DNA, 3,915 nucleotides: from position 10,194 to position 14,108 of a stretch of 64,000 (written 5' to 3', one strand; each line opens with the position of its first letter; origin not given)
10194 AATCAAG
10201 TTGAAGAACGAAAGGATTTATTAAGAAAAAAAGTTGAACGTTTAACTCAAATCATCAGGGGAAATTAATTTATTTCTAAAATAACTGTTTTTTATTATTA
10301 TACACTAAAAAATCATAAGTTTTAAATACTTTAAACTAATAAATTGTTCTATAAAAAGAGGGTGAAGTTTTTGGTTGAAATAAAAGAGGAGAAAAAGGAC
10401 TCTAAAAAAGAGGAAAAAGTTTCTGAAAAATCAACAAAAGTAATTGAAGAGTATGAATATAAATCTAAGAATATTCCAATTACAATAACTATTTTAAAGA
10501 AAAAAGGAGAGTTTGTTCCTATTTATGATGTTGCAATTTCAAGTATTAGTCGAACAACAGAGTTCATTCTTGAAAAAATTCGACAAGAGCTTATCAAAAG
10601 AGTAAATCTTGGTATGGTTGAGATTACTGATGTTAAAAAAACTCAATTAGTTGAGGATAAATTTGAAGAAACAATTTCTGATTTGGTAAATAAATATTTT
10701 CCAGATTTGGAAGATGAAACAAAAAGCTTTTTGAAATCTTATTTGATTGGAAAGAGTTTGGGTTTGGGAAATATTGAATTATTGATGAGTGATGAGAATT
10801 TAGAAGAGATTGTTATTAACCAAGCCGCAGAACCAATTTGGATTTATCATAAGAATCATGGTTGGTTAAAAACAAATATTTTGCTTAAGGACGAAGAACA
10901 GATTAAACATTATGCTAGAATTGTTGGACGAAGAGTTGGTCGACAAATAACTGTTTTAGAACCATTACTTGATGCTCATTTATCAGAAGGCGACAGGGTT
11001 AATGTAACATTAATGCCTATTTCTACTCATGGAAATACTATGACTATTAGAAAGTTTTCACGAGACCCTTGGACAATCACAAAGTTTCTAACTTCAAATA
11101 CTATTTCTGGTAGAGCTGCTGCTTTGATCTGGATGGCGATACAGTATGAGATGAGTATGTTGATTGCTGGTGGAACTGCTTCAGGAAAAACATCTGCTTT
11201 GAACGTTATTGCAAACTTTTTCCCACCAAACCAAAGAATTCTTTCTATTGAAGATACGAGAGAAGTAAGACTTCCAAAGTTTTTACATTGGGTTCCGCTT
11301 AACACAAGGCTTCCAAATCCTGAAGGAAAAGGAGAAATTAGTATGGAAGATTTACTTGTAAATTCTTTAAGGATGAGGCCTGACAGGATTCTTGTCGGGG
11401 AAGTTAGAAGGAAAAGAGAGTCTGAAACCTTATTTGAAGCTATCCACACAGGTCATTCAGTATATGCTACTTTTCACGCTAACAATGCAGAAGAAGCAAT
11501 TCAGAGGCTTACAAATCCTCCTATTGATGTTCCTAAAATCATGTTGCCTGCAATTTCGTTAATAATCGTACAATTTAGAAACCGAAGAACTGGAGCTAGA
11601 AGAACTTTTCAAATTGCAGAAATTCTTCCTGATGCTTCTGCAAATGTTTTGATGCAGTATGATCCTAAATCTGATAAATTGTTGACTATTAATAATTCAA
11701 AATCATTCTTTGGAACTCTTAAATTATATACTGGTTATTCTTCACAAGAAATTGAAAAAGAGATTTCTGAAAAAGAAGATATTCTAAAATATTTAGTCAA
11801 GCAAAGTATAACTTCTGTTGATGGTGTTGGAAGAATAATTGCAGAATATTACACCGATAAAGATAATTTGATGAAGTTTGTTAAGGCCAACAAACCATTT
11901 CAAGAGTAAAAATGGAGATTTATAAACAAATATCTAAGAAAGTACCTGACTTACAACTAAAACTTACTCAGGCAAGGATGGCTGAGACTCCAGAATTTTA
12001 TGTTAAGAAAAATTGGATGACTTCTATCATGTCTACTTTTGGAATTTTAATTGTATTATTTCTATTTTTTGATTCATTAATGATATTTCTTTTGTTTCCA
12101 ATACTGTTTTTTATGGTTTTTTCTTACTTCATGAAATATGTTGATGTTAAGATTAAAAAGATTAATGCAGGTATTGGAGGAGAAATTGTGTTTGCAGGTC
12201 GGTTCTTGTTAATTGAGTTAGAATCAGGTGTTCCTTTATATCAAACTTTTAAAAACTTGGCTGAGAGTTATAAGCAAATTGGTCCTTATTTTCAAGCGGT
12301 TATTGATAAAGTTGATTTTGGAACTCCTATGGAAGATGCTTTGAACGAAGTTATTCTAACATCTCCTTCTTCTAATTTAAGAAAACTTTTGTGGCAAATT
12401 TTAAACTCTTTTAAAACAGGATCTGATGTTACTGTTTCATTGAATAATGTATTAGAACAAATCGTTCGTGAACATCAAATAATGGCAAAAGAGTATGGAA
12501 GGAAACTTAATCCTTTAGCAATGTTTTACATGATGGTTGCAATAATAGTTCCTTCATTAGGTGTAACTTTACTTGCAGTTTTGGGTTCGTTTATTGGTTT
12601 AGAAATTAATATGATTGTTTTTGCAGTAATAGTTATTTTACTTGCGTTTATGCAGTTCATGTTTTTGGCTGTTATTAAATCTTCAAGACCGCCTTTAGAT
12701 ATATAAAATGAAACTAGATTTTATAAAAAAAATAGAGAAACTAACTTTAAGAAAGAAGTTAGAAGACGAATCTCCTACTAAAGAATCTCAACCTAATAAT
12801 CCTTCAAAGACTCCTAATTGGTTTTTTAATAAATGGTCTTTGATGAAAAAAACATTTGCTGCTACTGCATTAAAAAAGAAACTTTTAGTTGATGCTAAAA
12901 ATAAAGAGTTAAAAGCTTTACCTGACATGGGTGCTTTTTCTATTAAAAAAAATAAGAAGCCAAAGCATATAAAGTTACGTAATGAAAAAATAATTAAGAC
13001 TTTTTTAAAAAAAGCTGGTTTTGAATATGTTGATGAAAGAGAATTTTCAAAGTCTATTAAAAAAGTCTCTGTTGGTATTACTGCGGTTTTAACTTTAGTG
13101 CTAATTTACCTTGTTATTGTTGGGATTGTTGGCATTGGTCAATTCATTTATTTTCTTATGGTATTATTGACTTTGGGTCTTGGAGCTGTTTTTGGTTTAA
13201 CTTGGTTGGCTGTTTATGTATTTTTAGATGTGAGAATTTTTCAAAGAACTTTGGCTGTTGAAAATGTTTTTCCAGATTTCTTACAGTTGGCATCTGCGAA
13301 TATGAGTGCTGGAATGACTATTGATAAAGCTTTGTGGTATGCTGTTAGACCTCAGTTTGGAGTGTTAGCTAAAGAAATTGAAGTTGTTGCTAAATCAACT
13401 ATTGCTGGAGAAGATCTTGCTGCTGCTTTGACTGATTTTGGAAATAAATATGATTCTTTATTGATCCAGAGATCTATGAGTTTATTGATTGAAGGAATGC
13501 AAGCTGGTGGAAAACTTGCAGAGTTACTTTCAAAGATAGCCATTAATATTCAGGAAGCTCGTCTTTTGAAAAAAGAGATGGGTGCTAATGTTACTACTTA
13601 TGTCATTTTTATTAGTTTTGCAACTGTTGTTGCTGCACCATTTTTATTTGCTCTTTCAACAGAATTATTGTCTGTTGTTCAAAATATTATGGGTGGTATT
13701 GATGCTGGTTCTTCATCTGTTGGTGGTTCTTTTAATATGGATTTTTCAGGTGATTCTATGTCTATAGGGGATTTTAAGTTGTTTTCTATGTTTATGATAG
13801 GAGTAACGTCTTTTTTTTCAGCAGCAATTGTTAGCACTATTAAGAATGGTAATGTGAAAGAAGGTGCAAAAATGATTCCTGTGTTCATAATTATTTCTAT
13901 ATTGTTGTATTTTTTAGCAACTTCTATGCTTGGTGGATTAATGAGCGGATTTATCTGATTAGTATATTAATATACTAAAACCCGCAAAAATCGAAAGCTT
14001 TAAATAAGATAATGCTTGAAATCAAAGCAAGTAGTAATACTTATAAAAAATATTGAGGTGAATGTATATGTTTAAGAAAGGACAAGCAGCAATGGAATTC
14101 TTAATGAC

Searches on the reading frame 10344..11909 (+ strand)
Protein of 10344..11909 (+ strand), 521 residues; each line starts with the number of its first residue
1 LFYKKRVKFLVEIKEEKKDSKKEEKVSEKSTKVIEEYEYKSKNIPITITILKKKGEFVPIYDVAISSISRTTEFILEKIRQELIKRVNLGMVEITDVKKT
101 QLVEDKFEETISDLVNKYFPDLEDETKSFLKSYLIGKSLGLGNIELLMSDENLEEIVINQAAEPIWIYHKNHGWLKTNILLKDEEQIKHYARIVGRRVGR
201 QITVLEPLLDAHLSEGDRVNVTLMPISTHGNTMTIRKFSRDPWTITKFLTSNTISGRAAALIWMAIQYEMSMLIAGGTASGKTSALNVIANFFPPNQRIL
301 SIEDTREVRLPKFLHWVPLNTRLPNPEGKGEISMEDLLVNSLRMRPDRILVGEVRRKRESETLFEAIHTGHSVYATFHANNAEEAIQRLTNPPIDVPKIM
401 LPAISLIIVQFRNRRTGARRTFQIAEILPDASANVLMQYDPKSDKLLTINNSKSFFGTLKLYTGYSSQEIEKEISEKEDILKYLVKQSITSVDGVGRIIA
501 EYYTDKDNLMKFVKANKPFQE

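Call 51: search_protein_families(library=pfam, proteins=[window:10344-11909:+], max_evalue=0.001)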
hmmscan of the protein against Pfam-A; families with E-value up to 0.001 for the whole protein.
window:10344-11909:+ (521 aa): 2 families
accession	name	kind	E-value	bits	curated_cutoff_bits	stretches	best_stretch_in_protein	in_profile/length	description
PF00437.27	T2SSE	-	3e-33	115.4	24.9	1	210-409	74-274/370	Type II/IV secretion system protein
PF23989.1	PilB3_C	-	1.2e-07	32.3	27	1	451-516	8-73/83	PilB3-like, C-terminal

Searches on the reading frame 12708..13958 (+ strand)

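Call 51: search_protein_families(library=pfam, proteins=[window:12708-13958:+], max_evalue=0.001)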
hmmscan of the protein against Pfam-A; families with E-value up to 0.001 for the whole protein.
window:12708-13958:+ (416 aa): 1 family
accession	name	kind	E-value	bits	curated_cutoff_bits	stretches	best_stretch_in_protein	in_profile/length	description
PF00482.28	T2SSF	-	7e-13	49.1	25.2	1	191-316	1-123/125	Type II secretion system (T2SS), protein F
